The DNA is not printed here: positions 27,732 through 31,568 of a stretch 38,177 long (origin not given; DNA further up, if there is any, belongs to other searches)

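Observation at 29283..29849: Complete histidine-phosphatase domain inserted in-frame inside isoleucyl-tRNA synthetase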

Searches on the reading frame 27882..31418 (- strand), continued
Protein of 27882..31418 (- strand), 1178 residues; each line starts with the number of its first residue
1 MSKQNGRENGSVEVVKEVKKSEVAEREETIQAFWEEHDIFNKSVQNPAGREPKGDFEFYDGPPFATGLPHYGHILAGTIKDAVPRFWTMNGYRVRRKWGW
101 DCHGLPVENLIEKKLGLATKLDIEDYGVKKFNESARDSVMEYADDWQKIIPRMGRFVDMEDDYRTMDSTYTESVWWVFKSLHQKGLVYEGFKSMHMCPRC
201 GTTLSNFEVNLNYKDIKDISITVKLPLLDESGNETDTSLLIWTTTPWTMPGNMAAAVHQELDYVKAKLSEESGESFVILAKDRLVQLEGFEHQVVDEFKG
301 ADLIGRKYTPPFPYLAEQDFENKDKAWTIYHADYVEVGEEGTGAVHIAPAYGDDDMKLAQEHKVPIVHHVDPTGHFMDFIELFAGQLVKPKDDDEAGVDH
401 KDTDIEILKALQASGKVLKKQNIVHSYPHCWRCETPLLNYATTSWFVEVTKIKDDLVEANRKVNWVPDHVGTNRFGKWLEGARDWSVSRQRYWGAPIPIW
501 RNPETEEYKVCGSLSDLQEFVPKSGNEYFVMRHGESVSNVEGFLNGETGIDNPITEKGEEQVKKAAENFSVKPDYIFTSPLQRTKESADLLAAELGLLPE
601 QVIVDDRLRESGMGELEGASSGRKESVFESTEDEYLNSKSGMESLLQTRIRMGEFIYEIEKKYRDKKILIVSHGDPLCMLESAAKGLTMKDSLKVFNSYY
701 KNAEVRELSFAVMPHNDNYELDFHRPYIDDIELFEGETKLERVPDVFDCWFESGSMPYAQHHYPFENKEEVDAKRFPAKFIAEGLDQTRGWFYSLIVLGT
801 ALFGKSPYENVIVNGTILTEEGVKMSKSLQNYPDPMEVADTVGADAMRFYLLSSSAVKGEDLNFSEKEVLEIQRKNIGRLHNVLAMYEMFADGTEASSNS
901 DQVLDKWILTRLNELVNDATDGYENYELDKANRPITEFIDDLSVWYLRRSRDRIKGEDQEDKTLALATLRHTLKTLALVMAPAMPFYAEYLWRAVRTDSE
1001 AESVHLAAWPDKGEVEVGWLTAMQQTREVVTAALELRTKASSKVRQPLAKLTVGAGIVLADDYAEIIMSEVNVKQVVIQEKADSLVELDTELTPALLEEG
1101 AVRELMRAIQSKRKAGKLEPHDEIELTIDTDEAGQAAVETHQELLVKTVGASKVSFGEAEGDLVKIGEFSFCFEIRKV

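Call 9: search_solved_structures(query=window:27882-31418:-, max_evalue=0.00001, show_alignments=2)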
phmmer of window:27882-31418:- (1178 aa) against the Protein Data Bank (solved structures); distinct sequences matched with E-value up to 0.00001: 62 (the best 60 are shown).
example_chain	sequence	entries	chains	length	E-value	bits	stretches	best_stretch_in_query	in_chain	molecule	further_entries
8c8v_A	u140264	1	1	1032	3.3e-205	687.6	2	17-519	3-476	Isoleucine--tRNA ligase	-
8c8u_A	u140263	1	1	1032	1.2e-204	685.7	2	17-519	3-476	Isoleucine--tRNA ligase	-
8wnd_A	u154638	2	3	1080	1.8e-204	685.2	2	25-520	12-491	isoleucine--tRNA ligase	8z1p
8c9d_A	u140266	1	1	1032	9.7e-204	682.7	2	17-519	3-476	Isoleucine--tRNA ligase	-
8c8w_A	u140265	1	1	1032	1.2e-202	679.1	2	17-519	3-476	Isoleucine--tRNA ligase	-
9wqs_A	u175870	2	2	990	3.4e-202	677.6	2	25-520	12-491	Isoleucine--tRNA ligase, cytoplasmic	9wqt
7d5c_A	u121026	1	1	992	3.4e-202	677.6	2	25-520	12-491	Isoleucine--tRNA ligase, cytoplasmic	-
9w01_B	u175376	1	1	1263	7.7e-201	673.1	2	25-520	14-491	Isoleucine--tRNA ligase, cytoplasmic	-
6ldk_A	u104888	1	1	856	1.7e-196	658.8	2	25-538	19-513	Isoleucine--tRNA ligase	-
1ile_A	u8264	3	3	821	1.4e-194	652.4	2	16-519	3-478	ISOLEUCYL-TRNA SYNTHETASE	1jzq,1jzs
1ffy_A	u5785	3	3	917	5.1e-94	319.3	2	24-529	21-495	ISOLEUCYL-TRNA SYNTHETASE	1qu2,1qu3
8c9e_A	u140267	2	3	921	1e-91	311.7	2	22-508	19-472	Isoleucine--tRNA ligase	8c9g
8c9f_A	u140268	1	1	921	3e-89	303.5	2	22-508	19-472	Isoleucine--tRNA ligase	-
8wni_A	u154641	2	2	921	3.2e-75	257.1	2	22-506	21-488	Isoleucine--tRNA ligase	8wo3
8wnf_A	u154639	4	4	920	3.3e-75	257.1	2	22-506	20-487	Isoleucine--tRNA ligase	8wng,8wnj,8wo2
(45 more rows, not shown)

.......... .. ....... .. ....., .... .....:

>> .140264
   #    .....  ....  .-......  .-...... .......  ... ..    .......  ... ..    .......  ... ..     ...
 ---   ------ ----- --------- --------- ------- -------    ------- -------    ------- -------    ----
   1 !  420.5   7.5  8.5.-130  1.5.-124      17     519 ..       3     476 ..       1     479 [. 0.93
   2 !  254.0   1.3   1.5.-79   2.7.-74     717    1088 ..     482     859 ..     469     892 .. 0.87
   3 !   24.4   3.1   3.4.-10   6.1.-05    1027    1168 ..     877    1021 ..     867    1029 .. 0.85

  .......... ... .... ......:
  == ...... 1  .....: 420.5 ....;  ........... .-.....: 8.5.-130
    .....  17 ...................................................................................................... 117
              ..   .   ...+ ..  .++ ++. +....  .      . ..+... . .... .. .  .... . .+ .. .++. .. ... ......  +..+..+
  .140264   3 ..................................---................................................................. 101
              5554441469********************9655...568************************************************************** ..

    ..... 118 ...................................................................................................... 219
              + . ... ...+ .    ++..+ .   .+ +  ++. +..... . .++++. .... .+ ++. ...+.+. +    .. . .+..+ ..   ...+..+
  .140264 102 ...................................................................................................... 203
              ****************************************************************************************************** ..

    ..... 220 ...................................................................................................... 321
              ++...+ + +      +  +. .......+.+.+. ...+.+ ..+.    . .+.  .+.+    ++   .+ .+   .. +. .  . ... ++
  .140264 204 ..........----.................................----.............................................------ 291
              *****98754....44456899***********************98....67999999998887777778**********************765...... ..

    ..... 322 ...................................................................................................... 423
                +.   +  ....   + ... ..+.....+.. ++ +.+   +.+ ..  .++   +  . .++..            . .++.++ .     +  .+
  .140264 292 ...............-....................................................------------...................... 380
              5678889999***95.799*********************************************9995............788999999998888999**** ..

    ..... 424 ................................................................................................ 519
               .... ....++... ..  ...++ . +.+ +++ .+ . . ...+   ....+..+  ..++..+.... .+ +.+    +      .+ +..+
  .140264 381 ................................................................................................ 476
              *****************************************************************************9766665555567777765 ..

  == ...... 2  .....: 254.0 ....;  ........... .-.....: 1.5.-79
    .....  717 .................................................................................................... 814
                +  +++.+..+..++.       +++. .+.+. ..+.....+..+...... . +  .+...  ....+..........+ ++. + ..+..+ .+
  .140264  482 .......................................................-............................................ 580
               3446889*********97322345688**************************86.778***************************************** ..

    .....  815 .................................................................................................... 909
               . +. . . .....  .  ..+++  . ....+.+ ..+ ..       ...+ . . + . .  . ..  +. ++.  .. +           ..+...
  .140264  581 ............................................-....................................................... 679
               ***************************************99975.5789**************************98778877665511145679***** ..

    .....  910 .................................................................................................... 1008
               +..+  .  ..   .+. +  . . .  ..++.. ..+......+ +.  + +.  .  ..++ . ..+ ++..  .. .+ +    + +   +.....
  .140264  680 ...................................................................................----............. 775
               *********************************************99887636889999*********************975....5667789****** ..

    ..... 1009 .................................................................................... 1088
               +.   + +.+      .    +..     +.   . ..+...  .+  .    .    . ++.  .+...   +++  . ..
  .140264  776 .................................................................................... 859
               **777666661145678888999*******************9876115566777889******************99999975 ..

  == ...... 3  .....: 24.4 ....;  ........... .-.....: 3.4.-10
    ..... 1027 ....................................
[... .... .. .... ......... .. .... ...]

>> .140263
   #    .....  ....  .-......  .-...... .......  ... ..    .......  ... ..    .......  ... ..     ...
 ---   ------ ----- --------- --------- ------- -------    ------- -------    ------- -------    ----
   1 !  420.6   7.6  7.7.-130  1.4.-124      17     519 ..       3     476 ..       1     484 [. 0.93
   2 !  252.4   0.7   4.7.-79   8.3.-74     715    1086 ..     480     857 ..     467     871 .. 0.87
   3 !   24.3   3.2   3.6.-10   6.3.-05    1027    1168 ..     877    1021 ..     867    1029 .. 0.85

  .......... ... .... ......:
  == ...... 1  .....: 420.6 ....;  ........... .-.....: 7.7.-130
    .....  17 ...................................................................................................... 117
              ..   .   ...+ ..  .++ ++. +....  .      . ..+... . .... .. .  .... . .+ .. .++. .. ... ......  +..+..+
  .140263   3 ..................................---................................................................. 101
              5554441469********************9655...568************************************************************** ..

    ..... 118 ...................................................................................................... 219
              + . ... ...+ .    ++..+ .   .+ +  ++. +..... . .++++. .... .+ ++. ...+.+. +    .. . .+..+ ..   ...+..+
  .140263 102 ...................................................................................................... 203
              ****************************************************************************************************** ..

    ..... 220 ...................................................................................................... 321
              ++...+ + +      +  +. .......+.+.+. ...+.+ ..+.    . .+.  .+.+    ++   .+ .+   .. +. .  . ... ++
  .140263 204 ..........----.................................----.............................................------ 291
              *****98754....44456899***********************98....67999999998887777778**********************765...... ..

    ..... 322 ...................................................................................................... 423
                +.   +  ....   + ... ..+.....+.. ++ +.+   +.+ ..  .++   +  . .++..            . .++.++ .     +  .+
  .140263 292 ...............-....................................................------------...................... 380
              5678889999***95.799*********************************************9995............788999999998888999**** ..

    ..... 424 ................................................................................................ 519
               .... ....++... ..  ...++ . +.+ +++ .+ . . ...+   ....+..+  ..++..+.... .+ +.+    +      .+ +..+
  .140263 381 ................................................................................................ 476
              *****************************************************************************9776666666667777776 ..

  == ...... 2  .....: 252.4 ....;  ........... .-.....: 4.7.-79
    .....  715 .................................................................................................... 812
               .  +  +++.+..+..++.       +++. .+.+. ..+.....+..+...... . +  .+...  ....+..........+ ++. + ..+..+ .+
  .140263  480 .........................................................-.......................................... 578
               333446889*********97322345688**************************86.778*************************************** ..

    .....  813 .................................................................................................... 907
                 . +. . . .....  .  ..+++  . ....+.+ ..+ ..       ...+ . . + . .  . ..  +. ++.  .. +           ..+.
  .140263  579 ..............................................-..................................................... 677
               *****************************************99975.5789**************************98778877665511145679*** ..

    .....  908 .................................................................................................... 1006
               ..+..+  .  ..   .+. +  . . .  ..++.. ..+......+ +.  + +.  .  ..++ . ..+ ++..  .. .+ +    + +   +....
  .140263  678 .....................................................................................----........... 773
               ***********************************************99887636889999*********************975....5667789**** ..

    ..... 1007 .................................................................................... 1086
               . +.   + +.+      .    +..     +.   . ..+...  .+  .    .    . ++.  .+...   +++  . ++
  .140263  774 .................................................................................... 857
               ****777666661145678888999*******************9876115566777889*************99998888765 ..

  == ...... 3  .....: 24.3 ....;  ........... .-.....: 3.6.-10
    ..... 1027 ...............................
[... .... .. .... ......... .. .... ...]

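Call 37: predict_structure(alignment_id=A2)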
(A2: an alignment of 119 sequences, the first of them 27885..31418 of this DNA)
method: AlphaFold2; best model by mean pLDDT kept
length: 1178 residues; sequences in the alignment: 119
mean_pLDDT: 81.4   pTM: 0.66
mean pLDDT of the five models: 81.4, 80.1, 79.5, 79.1, 78.9
residues with pLDDT >= 90: 516; 70-90: 405; 50-70: 162; < 50: 95
segments of 3 or more residues with pLDDT < 50: 1-16, 63-69, 104-106, 192-194, 203-217, 424-426, 428-432, 438-444, 480-488, 817-831
pLDDT, mean of each block of 10 residues (from residue 1): 29 50 91 90 91 85 50 70 91 74 52 60 71 66 65 64 58 85 77 50 43 48 93 93 87 94 93 90 89 94 96 89 93 76 85 79 89 81 78 59 83 88 51 47 56 82 75 56 42 74 91 90 93 96 89 96 95 96 97 96 96 87 85 90 93 96 96 96 91 92 95 89 80 92 70 70 74 80 56 76 86 51 33 67 88 73 71 88 91 93 94 97 90 93 91 89 95 97 95 94 96 92 90 91 89 83 86 89 86 91 92 86 91 93 89 91 90 93
secondary structure, 60 per line:
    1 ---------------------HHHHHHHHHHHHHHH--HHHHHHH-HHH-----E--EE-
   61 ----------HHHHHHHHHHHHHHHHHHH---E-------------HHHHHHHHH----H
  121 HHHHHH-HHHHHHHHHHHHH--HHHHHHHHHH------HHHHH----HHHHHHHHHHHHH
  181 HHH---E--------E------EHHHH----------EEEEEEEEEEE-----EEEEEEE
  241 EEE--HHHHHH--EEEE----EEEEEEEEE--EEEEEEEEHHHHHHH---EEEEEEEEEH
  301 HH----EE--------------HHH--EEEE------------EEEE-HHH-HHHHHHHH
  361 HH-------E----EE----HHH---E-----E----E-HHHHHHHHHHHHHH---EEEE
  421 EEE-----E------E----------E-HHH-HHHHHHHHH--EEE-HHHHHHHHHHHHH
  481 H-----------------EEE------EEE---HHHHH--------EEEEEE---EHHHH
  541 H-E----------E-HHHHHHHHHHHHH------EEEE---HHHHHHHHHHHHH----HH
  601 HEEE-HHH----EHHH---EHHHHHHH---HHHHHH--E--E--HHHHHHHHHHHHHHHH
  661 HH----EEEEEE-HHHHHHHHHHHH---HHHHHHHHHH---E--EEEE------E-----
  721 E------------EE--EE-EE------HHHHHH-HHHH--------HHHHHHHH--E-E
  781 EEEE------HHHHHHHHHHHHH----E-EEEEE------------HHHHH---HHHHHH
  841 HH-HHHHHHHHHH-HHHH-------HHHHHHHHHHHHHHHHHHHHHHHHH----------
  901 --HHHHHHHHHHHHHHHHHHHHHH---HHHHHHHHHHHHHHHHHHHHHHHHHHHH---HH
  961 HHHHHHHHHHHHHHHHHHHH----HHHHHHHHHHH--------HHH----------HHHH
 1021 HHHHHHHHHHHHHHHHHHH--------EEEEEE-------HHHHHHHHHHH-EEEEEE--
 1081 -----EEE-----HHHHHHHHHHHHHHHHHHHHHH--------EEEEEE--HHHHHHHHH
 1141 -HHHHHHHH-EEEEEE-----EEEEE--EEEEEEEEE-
elements in order (helices of 4 or more, strands of 3 or more residues): H22-36 H39-45 H71-89 H107-115 H120-126 H128-140 H143-152 H159-163 H168-183 H204-207 E218-228 E234-243 H246-251 E254-257 E262-270 E273-280 H281-287 E291-299 E328-331 E344-347 H353-362 H400-413 E417-423 H453-461 E464-466 H468-481 E499-501 E508-510 H514-518 E527-532 H537-541 H556-568 E575-578 H582-594 E602-604 H621-627 H631-636 H645-662 E667-672 H674-685 H689-698 E705-708 H749-754 H756-759 H768-775 E780-784 H791-803 E810-814 H827-831 H835-842 H844-853 H855-858 H866-890 H903-924 H928-955 H959-980 H985-995 H1017-1039 E1048-1053 H1061-1071 E1073-1078 E1086-1088 H1094-1115 E1124-1129 H1132-1140 H1142-1149 E1151-1156 E1162-1166 E1169-1177
